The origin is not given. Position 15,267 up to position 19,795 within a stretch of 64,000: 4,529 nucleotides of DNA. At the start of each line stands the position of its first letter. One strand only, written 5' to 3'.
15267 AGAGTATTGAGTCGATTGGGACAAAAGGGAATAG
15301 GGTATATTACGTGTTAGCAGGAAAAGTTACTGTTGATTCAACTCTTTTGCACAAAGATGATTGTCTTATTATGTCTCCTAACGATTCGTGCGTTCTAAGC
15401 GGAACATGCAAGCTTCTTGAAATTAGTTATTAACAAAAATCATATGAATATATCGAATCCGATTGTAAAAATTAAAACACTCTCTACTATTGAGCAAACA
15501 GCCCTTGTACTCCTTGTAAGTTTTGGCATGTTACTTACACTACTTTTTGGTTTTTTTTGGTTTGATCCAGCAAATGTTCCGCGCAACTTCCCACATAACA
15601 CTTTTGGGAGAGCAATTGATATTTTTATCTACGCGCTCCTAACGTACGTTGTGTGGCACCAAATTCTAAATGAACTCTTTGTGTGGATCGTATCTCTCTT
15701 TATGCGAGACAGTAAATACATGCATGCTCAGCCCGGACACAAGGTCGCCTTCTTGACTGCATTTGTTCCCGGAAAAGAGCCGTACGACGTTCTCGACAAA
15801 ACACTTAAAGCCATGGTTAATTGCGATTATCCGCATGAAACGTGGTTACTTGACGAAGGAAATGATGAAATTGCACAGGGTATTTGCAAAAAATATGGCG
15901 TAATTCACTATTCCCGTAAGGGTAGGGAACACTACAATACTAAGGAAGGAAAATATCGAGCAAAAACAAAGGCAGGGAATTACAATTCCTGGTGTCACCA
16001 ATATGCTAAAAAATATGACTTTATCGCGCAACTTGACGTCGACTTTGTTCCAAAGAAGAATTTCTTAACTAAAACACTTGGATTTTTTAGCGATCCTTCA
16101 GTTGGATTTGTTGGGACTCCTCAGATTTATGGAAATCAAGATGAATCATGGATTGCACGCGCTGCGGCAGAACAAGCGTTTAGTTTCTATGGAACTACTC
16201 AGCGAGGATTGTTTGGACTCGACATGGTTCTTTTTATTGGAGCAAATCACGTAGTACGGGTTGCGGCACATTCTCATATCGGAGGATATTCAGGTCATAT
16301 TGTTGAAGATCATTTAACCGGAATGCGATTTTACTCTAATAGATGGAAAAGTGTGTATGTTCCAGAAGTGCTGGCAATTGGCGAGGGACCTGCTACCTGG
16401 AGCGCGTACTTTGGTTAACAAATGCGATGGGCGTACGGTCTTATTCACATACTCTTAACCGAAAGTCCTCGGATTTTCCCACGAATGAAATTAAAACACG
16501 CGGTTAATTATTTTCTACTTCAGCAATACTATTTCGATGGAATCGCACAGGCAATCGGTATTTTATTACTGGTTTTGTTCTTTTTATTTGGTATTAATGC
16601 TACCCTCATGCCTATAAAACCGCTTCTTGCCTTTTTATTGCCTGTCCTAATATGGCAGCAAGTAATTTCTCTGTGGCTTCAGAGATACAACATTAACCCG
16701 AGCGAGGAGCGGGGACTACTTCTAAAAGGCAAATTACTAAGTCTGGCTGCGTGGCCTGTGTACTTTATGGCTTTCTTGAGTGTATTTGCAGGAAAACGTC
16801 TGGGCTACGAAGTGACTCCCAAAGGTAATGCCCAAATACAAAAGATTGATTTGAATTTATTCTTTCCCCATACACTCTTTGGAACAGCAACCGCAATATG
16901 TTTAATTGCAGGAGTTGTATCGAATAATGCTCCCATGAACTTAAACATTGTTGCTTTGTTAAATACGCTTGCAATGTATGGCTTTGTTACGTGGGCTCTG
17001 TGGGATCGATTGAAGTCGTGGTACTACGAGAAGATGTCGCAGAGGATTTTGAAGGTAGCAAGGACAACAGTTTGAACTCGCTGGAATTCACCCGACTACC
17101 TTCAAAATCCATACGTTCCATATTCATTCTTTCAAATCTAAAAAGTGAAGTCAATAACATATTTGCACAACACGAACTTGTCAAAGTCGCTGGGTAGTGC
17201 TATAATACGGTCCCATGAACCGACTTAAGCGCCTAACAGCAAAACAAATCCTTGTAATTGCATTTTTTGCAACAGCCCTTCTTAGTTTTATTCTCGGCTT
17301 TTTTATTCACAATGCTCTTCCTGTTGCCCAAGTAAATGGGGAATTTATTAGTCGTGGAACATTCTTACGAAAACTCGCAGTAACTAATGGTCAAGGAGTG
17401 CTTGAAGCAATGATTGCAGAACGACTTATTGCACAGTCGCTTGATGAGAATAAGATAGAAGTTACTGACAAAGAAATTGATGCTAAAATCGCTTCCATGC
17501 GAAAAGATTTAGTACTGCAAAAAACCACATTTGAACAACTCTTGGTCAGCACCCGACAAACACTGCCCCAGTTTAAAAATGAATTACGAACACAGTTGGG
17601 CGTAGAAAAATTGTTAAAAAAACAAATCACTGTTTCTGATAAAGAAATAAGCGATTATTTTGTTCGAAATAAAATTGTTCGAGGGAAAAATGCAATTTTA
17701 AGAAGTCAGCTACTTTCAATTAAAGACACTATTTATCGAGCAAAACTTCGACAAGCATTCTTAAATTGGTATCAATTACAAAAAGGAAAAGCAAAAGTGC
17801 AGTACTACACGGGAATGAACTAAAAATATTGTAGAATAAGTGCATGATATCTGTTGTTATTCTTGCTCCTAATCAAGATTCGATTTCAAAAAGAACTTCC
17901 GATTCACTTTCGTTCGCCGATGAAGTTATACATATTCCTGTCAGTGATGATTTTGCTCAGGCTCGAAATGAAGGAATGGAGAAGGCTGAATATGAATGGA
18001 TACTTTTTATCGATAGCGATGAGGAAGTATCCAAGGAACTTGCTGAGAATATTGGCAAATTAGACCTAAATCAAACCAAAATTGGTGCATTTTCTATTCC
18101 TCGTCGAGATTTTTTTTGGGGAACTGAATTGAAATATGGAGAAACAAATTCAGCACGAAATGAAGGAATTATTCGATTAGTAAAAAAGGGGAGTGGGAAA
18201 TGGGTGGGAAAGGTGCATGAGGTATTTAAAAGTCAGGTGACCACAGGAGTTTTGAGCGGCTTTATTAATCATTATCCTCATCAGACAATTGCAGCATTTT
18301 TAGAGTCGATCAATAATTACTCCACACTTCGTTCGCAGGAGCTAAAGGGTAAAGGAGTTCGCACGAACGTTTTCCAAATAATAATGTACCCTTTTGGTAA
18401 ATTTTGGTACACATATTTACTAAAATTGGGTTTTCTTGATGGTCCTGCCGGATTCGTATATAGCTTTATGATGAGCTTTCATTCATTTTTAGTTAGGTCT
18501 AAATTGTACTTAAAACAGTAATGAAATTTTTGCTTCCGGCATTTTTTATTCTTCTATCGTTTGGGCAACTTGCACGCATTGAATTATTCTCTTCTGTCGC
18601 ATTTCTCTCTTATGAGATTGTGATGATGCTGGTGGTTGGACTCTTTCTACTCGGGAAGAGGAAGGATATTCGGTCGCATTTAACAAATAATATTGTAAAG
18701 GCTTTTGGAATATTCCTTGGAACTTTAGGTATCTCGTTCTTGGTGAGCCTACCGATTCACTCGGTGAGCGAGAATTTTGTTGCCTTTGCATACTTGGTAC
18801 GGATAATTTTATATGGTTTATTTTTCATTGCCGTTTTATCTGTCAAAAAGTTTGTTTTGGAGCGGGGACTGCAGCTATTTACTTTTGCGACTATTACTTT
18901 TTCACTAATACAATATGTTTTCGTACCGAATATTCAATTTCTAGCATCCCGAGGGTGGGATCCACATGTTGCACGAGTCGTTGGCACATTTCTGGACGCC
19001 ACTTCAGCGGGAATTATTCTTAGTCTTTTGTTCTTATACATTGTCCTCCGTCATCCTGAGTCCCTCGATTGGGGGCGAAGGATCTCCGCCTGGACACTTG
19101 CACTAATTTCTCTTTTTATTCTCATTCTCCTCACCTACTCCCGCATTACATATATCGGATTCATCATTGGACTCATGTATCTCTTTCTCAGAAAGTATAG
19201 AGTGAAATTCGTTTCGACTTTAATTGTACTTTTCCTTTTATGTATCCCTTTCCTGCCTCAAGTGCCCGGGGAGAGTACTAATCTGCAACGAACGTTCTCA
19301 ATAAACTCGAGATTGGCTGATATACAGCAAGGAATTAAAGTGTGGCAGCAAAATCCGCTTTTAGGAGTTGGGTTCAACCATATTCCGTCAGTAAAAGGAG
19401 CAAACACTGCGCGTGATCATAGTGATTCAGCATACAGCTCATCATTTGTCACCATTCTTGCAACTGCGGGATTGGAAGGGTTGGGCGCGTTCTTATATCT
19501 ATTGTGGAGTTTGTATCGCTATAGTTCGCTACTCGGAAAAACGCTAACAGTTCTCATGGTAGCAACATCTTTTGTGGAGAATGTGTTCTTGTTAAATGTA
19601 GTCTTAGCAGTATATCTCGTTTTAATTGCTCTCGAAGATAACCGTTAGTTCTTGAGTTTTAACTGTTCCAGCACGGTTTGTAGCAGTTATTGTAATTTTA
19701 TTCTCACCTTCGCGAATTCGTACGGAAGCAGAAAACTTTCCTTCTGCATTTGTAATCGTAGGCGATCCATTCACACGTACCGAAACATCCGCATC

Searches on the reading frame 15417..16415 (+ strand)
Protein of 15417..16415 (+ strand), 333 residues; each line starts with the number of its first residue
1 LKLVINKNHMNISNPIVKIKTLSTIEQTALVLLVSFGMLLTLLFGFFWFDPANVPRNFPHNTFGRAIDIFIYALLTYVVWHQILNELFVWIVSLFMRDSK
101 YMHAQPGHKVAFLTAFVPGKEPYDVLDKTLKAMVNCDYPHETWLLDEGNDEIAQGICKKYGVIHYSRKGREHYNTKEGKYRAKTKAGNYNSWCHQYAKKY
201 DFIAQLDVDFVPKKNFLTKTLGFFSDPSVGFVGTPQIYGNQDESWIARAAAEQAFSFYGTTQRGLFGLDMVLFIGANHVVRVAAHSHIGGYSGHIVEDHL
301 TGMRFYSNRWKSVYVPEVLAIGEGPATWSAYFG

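Call 92: search_protein_families(library=pfam, proteins=[window:15417-16415:+], max_evalue=0.001)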
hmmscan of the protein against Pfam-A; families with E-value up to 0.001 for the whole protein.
window:15417-16415:+ (333 aa): 4 families
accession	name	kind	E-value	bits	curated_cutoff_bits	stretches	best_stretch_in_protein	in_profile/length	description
PF13632.12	Glyco_trans_2_3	-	2.3e-11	44.3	27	1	203-331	2-132/198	Glycosyl transferase family group 2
PF13641.12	Glyco_tranf_2_3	-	7.4e-09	36.4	27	1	114-331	4-220/230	Glycosyltransferase like family 2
PF13506.12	Glyco_transf_21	-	8e-06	25.9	21.7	1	197-325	28-157/174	Glycosyl transferase family 21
PF00535.33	Glycos_transf_2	-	0.00016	22.1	23.3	1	123-288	10-167/168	Glycosyl transferase family 2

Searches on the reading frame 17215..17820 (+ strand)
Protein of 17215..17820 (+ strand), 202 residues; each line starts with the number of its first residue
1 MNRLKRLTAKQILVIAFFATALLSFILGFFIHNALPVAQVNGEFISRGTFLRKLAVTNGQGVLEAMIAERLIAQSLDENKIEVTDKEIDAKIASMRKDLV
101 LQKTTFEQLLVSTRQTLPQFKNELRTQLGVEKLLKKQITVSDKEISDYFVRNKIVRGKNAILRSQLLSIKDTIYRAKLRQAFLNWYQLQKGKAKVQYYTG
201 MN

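Call 92: search_protein_families(library=pfam, proteins=[window:17215-17820:+], max_evalue=0.001)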
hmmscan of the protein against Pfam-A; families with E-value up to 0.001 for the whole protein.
window:17215-17820:+ (202 aa): 3 families
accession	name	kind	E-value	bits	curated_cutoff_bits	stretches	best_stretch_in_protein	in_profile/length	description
PF13624.11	SurA_N_3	-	1.3e-13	51.5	27.2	1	60-133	85-161/162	SurA-like N-terminal domain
PF13623.11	SurA_N_2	-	3.2e-07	30.8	28.5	0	60-98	87-123/145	SurA-like N-terminal domain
PF09312.16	SurA_N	-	0.00012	22.7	30.8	1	60-132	44-116/118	SurA N-terminal domain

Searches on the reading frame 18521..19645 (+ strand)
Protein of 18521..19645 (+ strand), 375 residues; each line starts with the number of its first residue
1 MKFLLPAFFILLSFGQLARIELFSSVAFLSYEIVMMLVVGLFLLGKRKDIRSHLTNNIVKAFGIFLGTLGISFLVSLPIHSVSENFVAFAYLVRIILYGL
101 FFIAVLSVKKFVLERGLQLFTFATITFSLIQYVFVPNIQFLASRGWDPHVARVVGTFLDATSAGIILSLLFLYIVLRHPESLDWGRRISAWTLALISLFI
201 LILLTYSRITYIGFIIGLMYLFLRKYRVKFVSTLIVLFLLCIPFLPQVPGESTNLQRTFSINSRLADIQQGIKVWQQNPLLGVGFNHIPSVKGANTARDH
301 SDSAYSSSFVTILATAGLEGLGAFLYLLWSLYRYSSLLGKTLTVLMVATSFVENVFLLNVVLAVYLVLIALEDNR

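Call 92: search_protein_families(library=pfam, proteins=[window:18521-19645:+], max_evalue=0.001)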
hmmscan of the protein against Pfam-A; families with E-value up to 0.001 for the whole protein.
window:18521-19645:+ (375 aa): 1 family
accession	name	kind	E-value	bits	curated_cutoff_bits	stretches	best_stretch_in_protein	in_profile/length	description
PF04932.20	Wzy_C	-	2.4e-13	50.5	31.7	1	193-325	1-149/149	O-Antigen ligase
